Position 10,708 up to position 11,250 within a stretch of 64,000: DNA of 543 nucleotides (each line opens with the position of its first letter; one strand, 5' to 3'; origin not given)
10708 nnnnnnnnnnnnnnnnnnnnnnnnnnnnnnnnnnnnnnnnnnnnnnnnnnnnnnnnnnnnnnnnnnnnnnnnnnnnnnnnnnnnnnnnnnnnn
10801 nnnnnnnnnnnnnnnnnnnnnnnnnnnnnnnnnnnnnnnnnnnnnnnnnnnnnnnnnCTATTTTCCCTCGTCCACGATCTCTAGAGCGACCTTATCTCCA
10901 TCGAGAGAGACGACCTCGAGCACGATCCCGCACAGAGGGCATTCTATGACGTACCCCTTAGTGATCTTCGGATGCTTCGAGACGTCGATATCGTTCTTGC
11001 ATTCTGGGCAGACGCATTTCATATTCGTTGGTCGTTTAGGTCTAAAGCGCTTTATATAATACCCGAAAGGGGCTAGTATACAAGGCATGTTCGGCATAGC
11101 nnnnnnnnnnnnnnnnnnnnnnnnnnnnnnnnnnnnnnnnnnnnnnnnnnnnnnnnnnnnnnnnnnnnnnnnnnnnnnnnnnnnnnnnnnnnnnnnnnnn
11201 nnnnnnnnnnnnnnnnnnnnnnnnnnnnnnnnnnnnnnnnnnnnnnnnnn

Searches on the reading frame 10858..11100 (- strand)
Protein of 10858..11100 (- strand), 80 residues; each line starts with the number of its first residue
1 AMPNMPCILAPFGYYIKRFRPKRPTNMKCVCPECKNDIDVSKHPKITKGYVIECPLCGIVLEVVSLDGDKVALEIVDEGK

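Call 6: search_protein_families(library=pfam, proteins=[window:10858-11100:-], max_evalue=0.01)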
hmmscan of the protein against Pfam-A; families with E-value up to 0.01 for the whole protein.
window:10858-11100:- (80 aa): 3 families
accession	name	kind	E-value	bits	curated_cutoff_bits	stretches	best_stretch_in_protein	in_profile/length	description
PF21344.3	Zn_ribbon_LysW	-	1.1e-08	35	27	1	31-76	3-44/46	Alpha-aminoadipate carrier protein LysW-like, globular domain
PF23499.1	YnfU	-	0.00063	20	27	1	23-60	11-47/49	YnfU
PF23548.1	Zn_ribbon_FGT1_2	-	0.0048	16.9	27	0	28-42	20-34/35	FORGETTER1 second zinc ribbon domain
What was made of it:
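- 10858..11022 (-): Context and possible partner: 54-aa LysW-like zinc ribbon with an invariant C-terminal tail ...E-I-V-D-E-G-K. Pfam Zn_ribbon_LysW 35 bits, cut-off 27 (call 6).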

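Call 27: search_protein_families(library=ncbifam, proteins=[window:10858-11100:-], max_evalue=0.01)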
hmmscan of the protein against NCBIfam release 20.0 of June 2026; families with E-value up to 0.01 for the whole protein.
window:10858-11100:- (80 aa): 3 families
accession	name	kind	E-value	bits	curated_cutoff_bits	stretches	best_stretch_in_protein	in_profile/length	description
NF041070.1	carrier_LysW_Arch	domain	1.4e-07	31.5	75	1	27-77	1-49/57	alpha-aminoadipate/glutamate carrier protein LysW/ArgW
TIGR01206.1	lysW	equivalog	3.6e-05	23.6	53.2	1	27-68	1-39/54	lysine biosynthesis protein LysW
NF038384.1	zinc_YnfU_fam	subfamily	6.8e-05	22.4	36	1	18-58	6-45/52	YnfU family zinc-binding protein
